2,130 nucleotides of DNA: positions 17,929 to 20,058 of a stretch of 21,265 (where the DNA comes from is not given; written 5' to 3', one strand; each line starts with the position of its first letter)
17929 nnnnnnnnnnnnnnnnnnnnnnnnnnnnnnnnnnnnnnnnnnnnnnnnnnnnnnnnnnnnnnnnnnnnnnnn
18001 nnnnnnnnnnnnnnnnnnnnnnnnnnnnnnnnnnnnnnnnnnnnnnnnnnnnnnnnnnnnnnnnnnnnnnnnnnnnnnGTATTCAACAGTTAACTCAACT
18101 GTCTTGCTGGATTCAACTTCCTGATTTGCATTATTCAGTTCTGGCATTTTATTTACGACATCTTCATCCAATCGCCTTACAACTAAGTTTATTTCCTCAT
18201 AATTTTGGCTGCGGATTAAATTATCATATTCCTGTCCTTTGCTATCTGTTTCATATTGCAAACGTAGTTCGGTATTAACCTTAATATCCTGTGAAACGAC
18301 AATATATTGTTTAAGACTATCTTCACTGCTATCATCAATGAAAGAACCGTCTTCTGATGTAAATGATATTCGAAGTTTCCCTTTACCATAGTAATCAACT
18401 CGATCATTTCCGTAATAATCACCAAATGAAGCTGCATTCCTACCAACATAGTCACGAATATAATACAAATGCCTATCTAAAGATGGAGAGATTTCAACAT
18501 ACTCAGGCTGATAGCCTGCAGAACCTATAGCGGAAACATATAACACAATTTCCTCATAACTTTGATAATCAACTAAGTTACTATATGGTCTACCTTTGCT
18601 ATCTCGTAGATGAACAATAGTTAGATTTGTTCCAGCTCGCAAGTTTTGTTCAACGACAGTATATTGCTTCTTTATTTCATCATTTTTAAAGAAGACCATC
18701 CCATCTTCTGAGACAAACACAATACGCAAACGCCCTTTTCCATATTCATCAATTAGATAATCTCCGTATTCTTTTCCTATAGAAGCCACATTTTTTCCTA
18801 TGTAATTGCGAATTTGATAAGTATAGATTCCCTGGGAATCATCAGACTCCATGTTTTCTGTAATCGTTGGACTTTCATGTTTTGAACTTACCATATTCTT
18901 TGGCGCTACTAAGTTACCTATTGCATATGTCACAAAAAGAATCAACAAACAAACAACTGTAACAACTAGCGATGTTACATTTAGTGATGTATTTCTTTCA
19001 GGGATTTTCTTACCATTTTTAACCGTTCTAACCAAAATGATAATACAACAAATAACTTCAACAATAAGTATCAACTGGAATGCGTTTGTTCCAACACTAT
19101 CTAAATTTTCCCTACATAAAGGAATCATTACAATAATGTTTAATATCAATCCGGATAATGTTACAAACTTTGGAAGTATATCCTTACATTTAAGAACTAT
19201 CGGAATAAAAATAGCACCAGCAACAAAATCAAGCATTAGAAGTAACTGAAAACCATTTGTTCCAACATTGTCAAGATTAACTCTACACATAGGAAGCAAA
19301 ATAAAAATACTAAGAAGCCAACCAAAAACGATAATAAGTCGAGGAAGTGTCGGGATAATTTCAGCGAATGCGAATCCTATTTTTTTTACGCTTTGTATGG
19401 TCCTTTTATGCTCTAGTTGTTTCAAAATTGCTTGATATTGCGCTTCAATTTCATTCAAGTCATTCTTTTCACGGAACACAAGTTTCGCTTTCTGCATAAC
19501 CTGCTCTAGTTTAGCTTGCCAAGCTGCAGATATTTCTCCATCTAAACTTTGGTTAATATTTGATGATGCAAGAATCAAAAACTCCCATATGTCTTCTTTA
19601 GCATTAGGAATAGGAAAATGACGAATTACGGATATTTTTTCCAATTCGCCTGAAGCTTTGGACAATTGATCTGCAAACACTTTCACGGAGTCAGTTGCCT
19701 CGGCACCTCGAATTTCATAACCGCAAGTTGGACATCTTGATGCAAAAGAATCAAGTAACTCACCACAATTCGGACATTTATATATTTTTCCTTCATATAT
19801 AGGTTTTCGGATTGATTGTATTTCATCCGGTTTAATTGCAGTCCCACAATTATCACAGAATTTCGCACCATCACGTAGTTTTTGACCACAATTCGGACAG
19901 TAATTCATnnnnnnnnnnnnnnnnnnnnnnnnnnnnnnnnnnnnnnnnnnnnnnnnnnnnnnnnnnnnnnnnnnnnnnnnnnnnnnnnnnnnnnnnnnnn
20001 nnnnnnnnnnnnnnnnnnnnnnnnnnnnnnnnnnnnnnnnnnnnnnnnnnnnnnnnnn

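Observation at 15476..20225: Compact HTH / zinc-ribbon-TM-LRR / SPFH-GYF / unknown operon on a mobile-element scar: candidate undescribed membrane system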

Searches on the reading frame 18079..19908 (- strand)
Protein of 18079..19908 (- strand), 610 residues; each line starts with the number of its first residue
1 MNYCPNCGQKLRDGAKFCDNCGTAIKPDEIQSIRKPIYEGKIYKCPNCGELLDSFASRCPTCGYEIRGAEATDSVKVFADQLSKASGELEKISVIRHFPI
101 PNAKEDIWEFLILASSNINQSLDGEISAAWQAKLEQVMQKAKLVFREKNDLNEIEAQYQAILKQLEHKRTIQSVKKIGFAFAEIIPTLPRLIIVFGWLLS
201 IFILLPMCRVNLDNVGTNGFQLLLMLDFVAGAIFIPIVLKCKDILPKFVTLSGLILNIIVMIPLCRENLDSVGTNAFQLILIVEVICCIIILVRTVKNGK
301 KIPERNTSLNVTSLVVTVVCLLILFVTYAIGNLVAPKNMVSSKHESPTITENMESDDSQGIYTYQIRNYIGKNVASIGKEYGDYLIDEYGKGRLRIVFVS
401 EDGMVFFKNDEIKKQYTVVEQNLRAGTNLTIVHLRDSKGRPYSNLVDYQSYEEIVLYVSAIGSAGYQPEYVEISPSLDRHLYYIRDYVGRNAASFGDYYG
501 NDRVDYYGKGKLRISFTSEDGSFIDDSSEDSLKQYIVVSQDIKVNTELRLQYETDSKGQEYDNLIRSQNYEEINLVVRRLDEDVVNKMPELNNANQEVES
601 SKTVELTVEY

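Call 46: find_homologous_proteins(query=window:18079-19908:-)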
Query window:18079-19908:- (610 aa): 184 proteins with E <= 0.001 among 8000 candidates; the best 120 are listed.
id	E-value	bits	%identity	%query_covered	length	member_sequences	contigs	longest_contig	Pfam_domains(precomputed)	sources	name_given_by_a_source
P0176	0.0e+0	1011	70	100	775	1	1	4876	PF13240.12,PF13306.13,PF12773.14,PF13855.13,PF13248.12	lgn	-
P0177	1.2e-260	884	63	97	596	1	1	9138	PF13240.12,PF12773.14,PF13248.12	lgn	-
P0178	2.2e-258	877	100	66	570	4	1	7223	PF13306.13,PF13855.13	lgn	-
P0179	2.4e-240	817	58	100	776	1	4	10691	PF13240.12,PF13306.13,PF12773.14,PF13248.12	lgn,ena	-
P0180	6.1e-239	813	58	100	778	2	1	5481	PF13240.12,PF13306.13,PF12773.14,PF13248.12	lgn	-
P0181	6.3e-239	813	57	100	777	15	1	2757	PF13240.12,PF13306.13,PF12773.14,PF13855.13,PF13248.12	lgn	-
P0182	1.0e-233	795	56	98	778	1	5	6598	PF13240.12,PF13306.13,PF12773.14,PF13855.13,PF13248.12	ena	-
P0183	1.3e-226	772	55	100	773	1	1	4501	PF13240.12,PF13306.13,PF12773.14,PF13855.13,PF13248.12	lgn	-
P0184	4.7e-226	770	57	98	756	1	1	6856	PF13240.12,PF12773.14,PF13248.12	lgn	-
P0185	2.6e-224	764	56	97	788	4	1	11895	PF13240.12,PF13306.13,PF12773.14,PF13248.12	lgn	-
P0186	6.4e-224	763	54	100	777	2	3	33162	PF13240.12,PF13306.13,PF12773.14,PF13855.13,PF13248.12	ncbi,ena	-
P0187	1.3e-221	755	54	98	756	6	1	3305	PF13240.12,PF12773.14,PF13248.12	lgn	-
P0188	6.1e-218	743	53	100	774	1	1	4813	PF13240.12,PF13306.13,PF12773.14,PF13855.13,PF13248.12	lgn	-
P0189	2.2e-215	735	54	98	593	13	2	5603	PF13240.12,PF12773.14,PF13248.12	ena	-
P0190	3.9e-211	721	53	100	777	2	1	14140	PF13240.12,PF13306.13,PF12773.14,PF13248.12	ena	-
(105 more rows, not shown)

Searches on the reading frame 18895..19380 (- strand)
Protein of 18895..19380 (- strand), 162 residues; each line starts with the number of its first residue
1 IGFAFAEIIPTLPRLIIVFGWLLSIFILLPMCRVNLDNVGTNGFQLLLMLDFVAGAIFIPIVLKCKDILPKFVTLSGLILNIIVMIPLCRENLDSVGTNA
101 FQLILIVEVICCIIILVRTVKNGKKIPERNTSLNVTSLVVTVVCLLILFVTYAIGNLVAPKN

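Call 66: search_protein_families(library=pfam, proteins=[window:18895-19380:-], max_evalue=10)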
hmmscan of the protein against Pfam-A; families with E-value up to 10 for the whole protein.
seq(162 aa): 4 families
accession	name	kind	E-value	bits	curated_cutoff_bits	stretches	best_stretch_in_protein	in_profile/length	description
PF09591.15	DUF2463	-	0.061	13.7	22.5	1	97-151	146-199/210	Protein of unknown function (DUF2463)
PF13664.11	DUF4149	-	0.063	14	24.6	1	78-150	15-88/102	Domain of unknown function (DUF4149)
PF11683.13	DUF3278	-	1.2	9.7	26.6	1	90-143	27-78/130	Protein of unknown function (DUF3278)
PF07226.16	DUF1422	-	1.6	9.3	23.2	2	73-121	65-113/114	Protein of unknown function (DUF1422)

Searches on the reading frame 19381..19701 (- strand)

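Call 66: search_protein_families(library=pfam, proteins=[window:19381-19701:-], max_evalue=10)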
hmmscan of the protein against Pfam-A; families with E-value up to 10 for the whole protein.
seq(107 aa): 1 family
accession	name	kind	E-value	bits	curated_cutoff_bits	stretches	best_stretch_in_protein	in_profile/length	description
PF02910.25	Succ_DH_flav_C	-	0.13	12.6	20.8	1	63-98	2-37/130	Fumarate reductase flavoprotein C-term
